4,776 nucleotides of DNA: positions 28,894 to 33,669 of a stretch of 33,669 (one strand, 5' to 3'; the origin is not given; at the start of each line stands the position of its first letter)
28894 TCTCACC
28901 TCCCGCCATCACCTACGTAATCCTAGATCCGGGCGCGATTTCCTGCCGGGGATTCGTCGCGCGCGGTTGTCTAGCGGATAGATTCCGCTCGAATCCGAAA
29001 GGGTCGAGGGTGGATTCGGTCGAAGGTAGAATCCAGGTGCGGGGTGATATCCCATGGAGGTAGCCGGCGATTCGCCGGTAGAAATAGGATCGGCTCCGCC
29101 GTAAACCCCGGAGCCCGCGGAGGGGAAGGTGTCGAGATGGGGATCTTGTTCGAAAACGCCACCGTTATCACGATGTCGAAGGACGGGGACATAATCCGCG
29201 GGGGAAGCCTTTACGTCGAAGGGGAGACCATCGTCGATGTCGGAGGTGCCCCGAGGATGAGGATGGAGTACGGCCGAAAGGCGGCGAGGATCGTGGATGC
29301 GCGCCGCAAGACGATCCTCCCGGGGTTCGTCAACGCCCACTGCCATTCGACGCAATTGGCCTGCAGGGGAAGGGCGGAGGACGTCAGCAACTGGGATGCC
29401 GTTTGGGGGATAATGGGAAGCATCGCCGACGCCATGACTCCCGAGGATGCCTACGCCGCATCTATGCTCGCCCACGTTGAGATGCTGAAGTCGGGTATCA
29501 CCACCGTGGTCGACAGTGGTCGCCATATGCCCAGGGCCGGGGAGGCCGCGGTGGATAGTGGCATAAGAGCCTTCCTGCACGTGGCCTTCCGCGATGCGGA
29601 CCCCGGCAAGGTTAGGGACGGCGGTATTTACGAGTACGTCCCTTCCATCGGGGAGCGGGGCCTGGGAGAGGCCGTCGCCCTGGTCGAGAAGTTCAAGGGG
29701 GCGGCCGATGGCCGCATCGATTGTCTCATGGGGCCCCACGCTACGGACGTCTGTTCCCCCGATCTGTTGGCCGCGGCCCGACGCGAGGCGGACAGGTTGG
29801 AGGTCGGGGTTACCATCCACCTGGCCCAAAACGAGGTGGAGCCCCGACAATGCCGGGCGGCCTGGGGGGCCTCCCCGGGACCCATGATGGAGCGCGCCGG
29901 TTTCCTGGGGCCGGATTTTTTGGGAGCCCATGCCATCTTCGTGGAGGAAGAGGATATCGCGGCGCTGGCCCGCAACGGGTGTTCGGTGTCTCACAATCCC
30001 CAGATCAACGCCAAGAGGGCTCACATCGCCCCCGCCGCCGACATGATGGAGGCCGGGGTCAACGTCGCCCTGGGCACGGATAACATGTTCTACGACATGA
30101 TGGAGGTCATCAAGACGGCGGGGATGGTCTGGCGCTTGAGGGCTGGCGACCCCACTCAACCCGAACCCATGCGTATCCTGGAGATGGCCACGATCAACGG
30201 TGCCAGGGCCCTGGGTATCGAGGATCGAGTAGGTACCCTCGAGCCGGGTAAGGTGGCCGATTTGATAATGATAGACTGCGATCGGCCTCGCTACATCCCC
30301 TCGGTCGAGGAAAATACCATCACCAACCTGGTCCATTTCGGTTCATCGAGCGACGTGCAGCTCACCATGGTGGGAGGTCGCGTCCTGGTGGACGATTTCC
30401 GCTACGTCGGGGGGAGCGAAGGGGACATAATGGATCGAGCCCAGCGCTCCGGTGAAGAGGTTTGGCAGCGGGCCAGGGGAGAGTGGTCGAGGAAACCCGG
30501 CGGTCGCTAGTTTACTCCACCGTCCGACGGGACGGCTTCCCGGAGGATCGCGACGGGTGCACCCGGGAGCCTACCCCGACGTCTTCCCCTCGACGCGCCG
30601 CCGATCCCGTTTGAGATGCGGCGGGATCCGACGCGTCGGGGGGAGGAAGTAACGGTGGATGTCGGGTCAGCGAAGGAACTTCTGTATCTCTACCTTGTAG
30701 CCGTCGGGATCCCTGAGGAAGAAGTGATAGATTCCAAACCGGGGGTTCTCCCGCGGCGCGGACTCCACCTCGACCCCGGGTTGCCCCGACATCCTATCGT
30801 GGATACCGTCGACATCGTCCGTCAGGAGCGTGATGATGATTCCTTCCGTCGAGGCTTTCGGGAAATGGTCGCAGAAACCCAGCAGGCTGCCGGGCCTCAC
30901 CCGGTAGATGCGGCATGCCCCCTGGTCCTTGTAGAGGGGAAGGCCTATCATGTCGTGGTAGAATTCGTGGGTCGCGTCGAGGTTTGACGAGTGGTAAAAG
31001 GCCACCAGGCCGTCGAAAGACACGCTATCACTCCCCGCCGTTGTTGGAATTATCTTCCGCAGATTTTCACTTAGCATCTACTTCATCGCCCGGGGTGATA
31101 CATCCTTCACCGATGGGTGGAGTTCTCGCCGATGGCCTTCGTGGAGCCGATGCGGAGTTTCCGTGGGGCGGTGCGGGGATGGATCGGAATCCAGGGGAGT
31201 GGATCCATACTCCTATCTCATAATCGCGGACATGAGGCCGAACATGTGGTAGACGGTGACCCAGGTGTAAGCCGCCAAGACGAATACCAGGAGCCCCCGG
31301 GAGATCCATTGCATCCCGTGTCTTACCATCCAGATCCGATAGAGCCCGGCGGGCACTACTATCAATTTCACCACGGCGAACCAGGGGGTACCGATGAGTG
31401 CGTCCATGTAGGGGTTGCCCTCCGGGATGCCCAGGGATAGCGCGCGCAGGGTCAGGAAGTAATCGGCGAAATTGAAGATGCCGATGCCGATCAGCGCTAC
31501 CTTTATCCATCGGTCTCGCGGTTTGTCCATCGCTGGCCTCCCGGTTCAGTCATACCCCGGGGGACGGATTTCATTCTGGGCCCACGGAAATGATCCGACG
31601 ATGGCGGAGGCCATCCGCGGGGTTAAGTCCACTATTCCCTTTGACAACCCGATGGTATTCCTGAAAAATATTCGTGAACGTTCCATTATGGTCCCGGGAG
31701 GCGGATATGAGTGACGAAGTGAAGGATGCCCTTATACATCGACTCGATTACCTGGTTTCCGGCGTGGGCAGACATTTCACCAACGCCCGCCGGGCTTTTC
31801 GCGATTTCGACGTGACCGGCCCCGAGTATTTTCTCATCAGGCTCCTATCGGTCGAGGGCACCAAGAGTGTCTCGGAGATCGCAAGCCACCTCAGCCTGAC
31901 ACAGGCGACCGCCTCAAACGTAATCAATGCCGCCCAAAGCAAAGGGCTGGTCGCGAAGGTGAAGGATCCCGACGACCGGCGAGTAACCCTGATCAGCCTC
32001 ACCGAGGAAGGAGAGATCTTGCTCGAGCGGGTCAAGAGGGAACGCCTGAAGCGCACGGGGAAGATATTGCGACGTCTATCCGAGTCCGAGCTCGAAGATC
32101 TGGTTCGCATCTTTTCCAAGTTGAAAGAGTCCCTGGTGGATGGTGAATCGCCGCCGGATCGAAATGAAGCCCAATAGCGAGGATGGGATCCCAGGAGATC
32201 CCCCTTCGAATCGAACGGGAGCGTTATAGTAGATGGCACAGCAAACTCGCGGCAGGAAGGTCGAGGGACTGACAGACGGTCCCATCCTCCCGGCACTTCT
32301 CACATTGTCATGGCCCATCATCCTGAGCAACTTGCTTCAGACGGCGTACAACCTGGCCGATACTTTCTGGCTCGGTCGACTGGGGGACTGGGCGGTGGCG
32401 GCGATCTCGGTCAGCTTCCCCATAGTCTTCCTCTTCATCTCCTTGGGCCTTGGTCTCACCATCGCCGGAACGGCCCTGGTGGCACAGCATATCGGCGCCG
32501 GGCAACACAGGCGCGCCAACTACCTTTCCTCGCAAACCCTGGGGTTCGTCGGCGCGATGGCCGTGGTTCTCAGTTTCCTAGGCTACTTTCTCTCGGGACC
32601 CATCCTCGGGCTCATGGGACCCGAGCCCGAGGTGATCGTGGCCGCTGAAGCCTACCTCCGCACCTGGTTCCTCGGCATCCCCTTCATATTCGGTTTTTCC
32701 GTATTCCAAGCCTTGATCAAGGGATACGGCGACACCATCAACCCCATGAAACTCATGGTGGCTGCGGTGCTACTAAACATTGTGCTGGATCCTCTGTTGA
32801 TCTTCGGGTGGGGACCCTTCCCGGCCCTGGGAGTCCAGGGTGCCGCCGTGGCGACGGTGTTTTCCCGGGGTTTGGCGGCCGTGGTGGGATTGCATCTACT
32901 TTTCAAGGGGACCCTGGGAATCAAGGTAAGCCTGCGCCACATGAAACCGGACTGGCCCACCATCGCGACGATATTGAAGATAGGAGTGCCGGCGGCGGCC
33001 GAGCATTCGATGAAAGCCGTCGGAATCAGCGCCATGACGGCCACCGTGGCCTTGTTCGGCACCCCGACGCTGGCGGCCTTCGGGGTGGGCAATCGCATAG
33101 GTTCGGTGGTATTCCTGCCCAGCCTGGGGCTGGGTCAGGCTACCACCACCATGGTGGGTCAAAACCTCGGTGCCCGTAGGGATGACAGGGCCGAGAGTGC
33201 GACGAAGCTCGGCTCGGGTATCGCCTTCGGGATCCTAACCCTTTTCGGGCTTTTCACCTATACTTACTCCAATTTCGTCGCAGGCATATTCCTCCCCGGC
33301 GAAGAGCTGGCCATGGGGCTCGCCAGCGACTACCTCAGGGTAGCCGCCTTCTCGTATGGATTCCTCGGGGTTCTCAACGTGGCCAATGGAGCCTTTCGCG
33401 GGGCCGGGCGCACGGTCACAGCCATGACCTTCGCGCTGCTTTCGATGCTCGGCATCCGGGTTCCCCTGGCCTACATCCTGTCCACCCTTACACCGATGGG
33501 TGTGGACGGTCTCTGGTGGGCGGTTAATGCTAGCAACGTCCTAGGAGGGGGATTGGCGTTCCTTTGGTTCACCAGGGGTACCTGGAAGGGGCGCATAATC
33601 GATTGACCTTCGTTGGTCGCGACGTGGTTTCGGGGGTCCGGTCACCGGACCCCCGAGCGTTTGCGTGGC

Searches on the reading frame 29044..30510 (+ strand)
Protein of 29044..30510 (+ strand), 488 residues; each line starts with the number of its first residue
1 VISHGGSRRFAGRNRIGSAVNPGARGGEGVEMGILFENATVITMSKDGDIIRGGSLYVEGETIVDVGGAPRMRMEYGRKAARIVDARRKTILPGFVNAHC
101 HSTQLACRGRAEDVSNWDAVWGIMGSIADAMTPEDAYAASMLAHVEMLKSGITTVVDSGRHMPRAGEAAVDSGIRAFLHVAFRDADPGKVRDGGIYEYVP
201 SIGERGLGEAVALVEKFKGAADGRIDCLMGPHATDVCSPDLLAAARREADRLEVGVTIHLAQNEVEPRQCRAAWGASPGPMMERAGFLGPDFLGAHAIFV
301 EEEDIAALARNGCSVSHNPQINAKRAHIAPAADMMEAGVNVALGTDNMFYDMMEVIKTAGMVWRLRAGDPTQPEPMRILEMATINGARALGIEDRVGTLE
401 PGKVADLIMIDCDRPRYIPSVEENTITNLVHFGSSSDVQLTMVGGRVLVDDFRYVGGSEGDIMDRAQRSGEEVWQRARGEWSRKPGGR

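Call 28: search_protein_families(library=pfam, proteins=[window:29044-30510:+], max_evalue=0.01)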
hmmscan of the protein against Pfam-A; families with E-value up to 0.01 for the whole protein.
window:29044-30510:+ (488 aa): 2 families
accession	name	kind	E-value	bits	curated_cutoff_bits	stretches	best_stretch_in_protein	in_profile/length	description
PF01979.26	Amidohydro_1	-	9.8e-53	180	25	1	90-447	1-344/345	Amidohydrolase family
PF07969.17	Amidohydro_3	-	1.5e-22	81.2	29.7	1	132-448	153-471/472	Amidohydrolase family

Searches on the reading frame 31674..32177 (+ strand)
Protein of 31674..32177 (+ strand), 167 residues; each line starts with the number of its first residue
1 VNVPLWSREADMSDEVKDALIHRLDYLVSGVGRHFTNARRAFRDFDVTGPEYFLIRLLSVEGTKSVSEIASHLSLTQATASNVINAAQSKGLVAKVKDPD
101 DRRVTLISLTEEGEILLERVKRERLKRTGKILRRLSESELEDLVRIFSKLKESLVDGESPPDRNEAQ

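Call 28: search_protein_families(library=pfam, proteins=[window:31674-32177:+], max_evalue=0.01)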
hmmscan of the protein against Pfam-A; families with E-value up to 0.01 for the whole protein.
window:31674-32177:+ (167 aa): 5 families
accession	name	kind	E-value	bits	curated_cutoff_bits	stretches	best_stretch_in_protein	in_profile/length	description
PF01047.28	MarR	-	8.4e-12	45.2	24.6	1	48-104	2-58/59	MarR family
PF12802.13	MarR_2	-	1.5e-10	41.5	27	1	46-103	2-60/61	MarR family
PF13463.12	HTH_27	-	1.3e-07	32.2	22.2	1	47-113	1-68/68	Winged helix DNA-binding domain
PF22381.2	Staph_reg_Sar_Rot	-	5e-05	23.7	27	1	45-117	10-82/85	Transcriptional regulator SarA/Rot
PF01978.25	TrmB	-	0.0096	16.2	25.6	0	57-98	17-57/68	Sugar-specific transcriptional regulator TrmB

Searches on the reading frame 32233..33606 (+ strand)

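Call 28: search_protein_families(library=pfam, proteins=[window:32233-33606:+], max_evalue=0.01)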
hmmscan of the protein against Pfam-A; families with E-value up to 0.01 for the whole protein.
window:32233-33606:+ (457 aa): 1 family
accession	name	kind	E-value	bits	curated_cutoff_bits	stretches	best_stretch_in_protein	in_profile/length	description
PF01554.23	MatE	-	1.4e-65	220.4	24.9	2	28-188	1-161/161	MatE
